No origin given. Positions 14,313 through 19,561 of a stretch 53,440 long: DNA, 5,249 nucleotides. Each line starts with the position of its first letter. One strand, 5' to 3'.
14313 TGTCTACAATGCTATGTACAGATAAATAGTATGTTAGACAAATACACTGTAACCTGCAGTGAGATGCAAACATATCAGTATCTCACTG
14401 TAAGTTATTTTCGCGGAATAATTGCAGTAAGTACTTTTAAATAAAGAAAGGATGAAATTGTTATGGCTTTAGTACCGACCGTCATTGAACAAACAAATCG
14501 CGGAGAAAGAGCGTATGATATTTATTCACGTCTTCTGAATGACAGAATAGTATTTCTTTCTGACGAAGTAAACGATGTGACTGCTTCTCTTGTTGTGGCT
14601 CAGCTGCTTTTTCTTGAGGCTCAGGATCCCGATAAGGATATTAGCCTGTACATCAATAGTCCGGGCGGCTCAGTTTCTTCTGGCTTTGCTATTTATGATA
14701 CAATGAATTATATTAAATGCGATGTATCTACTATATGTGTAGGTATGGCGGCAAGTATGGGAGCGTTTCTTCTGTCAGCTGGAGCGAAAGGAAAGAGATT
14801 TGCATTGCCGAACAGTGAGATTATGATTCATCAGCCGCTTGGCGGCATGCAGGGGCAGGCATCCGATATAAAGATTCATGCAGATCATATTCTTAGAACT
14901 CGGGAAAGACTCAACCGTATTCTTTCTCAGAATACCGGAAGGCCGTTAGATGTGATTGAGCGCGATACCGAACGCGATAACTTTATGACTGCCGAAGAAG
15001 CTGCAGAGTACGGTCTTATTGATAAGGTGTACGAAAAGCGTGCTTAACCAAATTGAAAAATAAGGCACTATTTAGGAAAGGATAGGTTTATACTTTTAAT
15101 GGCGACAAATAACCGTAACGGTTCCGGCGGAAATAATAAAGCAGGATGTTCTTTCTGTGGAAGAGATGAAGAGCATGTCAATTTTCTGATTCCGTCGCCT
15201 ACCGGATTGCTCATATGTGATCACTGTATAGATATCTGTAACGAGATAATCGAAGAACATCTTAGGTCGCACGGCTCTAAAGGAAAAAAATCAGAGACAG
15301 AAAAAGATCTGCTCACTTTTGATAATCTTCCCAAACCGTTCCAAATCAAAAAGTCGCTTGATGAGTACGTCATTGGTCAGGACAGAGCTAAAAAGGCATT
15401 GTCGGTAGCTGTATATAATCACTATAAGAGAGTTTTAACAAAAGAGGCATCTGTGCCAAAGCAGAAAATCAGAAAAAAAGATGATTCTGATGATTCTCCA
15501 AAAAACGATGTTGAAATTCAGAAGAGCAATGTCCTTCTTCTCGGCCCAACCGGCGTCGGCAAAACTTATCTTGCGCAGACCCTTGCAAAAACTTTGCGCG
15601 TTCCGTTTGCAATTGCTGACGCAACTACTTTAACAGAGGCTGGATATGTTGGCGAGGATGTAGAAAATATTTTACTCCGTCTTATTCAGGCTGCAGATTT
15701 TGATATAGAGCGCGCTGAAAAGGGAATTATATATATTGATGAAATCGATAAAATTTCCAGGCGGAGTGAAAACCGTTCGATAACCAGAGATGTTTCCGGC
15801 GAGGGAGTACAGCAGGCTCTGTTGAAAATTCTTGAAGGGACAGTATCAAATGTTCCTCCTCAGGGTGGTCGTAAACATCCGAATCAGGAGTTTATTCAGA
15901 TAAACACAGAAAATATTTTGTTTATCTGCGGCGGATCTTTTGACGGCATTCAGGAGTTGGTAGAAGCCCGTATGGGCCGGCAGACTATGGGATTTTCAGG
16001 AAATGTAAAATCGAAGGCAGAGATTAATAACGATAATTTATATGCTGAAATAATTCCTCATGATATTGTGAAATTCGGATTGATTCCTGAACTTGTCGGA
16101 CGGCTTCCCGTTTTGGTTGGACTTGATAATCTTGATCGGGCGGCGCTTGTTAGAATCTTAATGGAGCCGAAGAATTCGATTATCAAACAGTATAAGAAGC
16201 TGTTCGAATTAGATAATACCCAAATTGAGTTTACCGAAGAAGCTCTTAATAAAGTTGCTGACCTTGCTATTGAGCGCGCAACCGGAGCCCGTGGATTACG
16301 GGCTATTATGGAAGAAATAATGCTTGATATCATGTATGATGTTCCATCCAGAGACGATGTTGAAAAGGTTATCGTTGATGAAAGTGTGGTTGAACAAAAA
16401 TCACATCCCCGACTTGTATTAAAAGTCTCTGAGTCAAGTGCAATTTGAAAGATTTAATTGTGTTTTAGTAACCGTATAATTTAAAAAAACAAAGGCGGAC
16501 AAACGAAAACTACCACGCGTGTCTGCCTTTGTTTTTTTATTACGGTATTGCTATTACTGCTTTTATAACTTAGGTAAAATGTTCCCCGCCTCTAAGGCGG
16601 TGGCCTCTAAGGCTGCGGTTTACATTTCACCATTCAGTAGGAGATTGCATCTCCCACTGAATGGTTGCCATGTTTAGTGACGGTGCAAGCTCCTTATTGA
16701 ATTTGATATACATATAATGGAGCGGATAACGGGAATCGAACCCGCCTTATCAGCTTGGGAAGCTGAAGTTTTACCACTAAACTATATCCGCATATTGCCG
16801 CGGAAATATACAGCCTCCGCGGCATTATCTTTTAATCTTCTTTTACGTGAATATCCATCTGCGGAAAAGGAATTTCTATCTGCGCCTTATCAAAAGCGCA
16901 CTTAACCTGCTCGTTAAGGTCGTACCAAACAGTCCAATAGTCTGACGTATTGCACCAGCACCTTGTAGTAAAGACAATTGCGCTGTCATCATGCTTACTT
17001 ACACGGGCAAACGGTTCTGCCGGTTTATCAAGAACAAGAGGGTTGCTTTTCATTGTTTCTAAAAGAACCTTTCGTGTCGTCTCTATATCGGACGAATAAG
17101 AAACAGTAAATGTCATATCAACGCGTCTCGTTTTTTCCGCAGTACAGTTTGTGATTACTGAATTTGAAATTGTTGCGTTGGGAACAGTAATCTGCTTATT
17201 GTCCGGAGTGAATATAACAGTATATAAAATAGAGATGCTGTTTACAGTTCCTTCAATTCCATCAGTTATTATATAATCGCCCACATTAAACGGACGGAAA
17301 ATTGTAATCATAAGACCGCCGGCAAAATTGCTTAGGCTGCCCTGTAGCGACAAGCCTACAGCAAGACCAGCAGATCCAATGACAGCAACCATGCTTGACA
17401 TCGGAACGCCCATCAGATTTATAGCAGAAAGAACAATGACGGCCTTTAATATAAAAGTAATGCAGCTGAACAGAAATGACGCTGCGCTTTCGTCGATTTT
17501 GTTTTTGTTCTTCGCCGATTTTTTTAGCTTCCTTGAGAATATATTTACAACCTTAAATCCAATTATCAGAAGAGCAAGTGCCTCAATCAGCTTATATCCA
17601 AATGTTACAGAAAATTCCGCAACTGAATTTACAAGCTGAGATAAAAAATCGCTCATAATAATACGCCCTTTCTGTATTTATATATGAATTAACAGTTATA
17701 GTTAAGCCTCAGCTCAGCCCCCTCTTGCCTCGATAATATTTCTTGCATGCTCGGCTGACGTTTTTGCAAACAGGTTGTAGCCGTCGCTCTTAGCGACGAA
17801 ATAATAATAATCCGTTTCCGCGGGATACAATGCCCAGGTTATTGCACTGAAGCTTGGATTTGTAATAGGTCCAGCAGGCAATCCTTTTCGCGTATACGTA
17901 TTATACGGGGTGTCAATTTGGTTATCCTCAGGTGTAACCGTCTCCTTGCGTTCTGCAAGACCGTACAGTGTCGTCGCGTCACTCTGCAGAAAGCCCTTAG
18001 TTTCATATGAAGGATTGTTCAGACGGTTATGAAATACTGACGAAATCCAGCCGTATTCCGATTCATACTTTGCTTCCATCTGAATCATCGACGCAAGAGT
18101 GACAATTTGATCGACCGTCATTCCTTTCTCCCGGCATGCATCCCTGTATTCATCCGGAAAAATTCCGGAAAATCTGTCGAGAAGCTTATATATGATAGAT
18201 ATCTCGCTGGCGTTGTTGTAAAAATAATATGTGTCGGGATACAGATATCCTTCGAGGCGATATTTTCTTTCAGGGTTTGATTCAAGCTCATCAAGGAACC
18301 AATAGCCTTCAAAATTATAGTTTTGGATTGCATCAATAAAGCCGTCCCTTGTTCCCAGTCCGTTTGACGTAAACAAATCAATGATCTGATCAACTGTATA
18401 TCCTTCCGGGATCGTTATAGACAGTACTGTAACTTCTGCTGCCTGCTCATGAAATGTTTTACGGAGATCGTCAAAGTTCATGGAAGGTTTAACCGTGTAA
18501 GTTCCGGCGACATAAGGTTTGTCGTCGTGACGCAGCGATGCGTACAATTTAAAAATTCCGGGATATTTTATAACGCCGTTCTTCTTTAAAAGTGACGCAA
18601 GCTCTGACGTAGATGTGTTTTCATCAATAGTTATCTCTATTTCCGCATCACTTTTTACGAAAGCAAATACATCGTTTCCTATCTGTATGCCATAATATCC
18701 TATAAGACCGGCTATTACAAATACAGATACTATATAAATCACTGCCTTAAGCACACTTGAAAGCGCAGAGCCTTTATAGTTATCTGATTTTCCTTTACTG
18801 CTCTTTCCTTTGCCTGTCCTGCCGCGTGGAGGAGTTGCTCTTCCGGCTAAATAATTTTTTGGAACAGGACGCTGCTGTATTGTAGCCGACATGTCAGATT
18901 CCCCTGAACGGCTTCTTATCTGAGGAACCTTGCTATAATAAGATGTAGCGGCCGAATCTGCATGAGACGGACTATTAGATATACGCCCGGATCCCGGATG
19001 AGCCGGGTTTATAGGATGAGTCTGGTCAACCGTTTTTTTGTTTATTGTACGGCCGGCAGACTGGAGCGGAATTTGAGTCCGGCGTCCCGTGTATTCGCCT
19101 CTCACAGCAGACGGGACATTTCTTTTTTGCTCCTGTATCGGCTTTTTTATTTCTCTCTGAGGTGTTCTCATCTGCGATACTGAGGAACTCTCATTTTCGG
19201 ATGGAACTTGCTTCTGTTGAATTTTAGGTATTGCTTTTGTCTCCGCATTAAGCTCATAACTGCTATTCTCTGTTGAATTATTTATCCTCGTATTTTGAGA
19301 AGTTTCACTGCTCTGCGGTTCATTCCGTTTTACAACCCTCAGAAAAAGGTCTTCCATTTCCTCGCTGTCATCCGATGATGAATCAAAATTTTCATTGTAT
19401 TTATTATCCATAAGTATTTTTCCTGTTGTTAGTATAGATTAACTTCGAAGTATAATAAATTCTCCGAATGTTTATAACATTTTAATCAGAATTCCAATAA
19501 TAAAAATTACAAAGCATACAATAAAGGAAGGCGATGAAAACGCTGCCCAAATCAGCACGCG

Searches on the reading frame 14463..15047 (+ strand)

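Call 69: search_protein_families(library=pfam, proteins=[window:14463-15047:+], max_evalue=0.00001)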
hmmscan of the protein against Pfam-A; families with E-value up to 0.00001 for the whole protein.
window:14463-15047:+ (194 aa): 1 family
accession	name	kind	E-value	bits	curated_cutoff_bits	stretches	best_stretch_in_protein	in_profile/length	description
PF00574.28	CLP_protease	-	1.9e-87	292.2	20.2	1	13-192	2-181/182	Clp protease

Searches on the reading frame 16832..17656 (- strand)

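Call 69: search_protein_families(library=pfam, proteins=[window:16832-17656:-], max_evalue=0.00001)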
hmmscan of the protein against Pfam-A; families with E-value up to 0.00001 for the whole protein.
window:16832-17656:- (274 aa): 2 families
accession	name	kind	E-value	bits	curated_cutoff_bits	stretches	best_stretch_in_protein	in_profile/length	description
PF00924.24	MS_channel_2nd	-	6.2e-20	71.5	20.2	1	107-172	2-67/68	Mechanosensitive ion channel, beta-domain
PF21082.3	MS_channel_3rd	-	4.8e-15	56.2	21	1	179-262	1-88/88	Mechanosensitive ion channel MscS, C-terminal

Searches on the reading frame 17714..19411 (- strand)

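Call 69: search_protein_families(library=pfam, proteins=[window:17714-19411:-], max_evalue=0.00001)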
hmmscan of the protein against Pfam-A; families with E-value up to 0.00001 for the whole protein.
window:17714-19411:- (565 aa): 1 family
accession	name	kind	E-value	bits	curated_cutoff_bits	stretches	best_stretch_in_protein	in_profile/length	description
PF02618.21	YceG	-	7.8e-77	258.9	32.4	1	260-559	1-273/275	YceG-like family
